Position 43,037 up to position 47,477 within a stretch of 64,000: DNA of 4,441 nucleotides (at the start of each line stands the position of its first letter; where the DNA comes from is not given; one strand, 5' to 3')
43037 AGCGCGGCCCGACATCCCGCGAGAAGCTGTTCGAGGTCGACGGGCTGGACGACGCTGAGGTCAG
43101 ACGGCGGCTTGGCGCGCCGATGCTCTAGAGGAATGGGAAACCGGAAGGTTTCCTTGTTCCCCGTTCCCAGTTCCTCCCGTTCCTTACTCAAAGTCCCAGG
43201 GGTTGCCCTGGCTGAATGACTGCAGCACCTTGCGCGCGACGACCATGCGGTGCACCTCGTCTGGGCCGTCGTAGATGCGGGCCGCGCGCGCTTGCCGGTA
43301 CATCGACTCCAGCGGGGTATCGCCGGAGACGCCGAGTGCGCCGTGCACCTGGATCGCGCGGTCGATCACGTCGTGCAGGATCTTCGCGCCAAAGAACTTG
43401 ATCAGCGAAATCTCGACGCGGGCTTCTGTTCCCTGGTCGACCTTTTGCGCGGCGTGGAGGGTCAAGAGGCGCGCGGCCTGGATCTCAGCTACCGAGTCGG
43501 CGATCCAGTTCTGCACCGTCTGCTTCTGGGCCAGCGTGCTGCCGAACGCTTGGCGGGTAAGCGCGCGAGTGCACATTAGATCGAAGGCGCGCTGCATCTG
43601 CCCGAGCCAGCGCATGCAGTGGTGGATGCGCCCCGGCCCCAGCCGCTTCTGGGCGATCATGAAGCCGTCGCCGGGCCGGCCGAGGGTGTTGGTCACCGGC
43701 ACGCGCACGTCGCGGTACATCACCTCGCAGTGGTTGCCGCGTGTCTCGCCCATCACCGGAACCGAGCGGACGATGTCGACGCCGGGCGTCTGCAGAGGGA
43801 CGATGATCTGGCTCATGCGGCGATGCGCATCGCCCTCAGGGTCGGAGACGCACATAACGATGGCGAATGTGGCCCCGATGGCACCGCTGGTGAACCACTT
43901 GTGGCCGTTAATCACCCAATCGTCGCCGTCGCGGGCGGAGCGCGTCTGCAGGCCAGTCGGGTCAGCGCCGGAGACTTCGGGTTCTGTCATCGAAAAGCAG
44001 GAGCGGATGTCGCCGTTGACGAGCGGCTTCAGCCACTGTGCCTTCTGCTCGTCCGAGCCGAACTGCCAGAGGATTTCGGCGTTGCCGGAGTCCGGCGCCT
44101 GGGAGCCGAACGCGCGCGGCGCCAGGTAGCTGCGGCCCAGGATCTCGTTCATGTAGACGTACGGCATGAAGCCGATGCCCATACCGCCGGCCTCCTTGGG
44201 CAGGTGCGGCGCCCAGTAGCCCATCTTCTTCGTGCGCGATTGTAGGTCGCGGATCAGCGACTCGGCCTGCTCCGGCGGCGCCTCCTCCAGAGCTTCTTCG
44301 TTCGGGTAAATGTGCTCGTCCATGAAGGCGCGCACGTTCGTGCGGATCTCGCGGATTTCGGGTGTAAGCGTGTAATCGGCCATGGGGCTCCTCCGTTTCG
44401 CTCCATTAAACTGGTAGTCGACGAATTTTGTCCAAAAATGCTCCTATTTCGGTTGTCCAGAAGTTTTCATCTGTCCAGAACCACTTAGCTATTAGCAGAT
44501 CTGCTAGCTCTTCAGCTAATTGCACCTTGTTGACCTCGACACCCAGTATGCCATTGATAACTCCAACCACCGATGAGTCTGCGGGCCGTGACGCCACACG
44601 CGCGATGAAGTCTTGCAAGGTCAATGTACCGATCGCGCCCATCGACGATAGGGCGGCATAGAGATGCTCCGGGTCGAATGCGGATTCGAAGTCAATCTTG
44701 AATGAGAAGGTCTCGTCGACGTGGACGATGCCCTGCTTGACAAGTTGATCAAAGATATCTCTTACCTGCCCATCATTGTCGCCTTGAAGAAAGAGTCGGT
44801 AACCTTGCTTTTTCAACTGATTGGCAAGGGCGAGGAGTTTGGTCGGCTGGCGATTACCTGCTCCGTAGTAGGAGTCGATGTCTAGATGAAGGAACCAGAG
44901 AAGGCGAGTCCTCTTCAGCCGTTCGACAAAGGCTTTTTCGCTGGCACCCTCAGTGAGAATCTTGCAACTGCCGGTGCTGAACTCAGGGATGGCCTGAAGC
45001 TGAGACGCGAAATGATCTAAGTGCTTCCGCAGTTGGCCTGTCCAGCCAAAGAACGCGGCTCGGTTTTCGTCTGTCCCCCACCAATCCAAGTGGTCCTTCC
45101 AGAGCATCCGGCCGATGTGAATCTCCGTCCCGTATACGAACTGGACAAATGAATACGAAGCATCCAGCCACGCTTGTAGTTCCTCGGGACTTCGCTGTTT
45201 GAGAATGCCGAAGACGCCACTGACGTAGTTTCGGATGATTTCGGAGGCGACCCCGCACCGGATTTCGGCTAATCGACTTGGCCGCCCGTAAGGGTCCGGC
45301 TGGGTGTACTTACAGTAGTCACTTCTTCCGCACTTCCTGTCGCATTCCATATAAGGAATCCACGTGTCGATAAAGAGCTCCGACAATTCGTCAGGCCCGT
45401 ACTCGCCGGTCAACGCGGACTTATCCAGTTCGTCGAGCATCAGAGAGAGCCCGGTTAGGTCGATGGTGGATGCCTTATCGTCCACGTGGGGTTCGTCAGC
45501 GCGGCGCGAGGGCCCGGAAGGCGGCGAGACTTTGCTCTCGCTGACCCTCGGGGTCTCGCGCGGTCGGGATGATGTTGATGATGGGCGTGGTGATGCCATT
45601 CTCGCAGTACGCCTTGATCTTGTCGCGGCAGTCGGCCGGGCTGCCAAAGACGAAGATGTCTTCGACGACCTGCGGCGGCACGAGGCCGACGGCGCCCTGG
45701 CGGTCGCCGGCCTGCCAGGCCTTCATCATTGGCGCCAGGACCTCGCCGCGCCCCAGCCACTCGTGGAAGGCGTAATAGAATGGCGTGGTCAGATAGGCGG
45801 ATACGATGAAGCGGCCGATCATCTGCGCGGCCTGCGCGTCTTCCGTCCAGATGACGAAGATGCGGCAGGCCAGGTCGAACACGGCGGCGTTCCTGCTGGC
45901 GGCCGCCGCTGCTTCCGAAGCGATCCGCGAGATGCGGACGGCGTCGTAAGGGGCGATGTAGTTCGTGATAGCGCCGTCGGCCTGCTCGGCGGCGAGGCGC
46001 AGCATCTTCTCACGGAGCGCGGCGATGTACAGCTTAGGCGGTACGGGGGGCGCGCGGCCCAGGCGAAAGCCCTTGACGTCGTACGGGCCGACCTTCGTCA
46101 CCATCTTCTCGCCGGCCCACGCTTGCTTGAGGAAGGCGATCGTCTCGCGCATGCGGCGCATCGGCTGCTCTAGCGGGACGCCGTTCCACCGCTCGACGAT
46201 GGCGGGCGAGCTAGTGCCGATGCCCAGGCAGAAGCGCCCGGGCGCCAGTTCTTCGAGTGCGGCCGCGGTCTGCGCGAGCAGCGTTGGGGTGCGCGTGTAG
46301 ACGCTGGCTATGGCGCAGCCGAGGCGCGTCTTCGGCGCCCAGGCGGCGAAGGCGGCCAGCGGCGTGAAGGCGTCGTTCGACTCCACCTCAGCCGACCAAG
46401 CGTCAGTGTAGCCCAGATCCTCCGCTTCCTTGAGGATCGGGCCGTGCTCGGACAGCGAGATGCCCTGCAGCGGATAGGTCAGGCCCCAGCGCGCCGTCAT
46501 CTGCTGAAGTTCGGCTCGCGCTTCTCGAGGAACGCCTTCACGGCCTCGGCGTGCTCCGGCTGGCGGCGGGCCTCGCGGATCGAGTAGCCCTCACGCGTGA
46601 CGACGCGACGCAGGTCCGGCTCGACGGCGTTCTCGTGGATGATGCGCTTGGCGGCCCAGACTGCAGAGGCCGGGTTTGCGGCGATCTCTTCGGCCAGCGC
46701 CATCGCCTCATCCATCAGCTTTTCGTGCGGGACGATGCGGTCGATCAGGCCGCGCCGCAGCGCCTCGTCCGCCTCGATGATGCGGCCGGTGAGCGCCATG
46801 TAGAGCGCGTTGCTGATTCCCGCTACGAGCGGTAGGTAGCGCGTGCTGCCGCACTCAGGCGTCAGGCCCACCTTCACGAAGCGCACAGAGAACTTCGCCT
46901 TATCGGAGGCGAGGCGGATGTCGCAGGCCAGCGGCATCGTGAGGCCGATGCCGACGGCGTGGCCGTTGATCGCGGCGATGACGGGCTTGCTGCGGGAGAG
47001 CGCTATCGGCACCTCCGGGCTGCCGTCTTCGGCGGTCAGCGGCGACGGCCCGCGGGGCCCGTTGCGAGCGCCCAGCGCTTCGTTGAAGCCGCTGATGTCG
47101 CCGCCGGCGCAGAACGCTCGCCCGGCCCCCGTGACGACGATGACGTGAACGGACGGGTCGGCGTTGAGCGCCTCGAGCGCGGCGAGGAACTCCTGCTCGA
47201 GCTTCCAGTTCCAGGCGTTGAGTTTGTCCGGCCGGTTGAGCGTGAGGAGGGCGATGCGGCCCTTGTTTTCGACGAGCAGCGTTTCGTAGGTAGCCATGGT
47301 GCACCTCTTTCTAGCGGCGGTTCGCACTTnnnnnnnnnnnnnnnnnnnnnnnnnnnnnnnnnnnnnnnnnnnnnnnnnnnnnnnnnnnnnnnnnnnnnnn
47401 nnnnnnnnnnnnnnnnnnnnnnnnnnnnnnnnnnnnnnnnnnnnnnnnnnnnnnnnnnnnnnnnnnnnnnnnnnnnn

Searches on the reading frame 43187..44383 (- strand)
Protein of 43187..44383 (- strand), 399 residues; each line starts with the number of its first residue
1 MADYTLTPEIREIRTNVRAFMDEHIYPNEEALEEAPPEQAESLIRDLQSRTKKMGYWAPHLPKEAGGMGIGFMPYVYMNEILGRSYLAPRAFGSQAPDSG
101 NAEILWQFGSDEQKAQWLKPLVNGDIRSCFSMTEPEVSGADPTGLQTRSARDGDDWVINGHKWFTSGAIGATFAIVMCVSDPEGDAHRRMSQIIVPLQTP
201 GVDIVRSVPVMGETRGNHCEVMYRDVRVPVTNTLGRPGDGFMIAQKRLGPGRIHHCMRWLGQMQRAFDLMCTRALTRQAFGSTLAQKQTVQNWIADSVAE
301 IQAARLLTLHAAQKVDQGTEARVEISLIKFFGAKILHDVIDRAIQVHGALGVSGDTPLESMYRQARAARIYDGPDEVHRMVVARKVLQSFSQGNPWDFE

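Call 57: search_protein_families(library=pfam, proteins=[window:43187-44383:-], max_evalue=0.001)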
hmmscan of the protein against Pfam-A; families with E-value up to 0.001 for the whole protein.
window:43187-44383:- (399 aa): 4 families
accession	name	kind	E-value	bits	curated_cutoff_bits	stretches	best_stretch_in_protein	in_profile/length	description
PF00441.29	Acyl-CoA_dh_1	-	5.8e-44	150.3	22.4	1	238-386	1-149/150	Acyl-CoA dehydrogenase, C-terminal domain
PF02770.24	Acyl-CoA_dh_M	-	6.5e-20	71.5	33.3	1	129-226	1-97/97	Acyl-CoA dehydrogenase, middle domain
PF02771.21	Acyl-CoA_dh_N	-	1.6e-18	67.6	22.9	1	7-125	1-113/113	Acyl-CoA dehydrogenase, N-terminal domain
PF08028.16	Acyl-CoA_dh_2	-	1.1e-15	58.6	22.7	1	255-372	3-130/134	Acyl-CoA dehydrogenase, C-terminal domain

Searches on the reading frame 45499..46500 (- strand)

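Call 57: search_protein_families(library=pfam, proteins=[window:45499-46500:-], max_evalue=0.001)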
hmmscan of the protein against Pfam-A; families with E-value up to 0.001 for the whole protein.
window:45499-46500:- (334 aa): 1 family
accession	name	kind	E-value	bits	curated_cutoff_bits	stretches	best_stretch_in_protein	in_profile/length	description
PF00296.26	Bac_luciferase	-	1.9e-65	221.7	27.9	1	14-304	20-313/314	Luciferase-like monooxygenase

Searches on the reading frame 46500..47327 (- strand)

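Call 57: search_protein_families(library=pfam, proteins=[window:46500-47327:-], max_evalue=0.001)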
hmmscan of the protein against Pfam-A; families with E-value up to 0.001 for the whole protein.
window:46500-47327:- (276 aa): 2 families
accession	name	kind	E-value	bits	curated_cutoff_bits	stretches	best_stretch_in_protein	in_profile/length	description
PF00378.25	ECH_1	-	8e-57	192.9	27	1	22-275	3-249/251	Enoyl-CoA hydratase/isomerase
PF16113.10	ECH_2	-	5e-35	122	27.2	1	26-267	2-239/335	Enoyl-CoA hydratase/isomerase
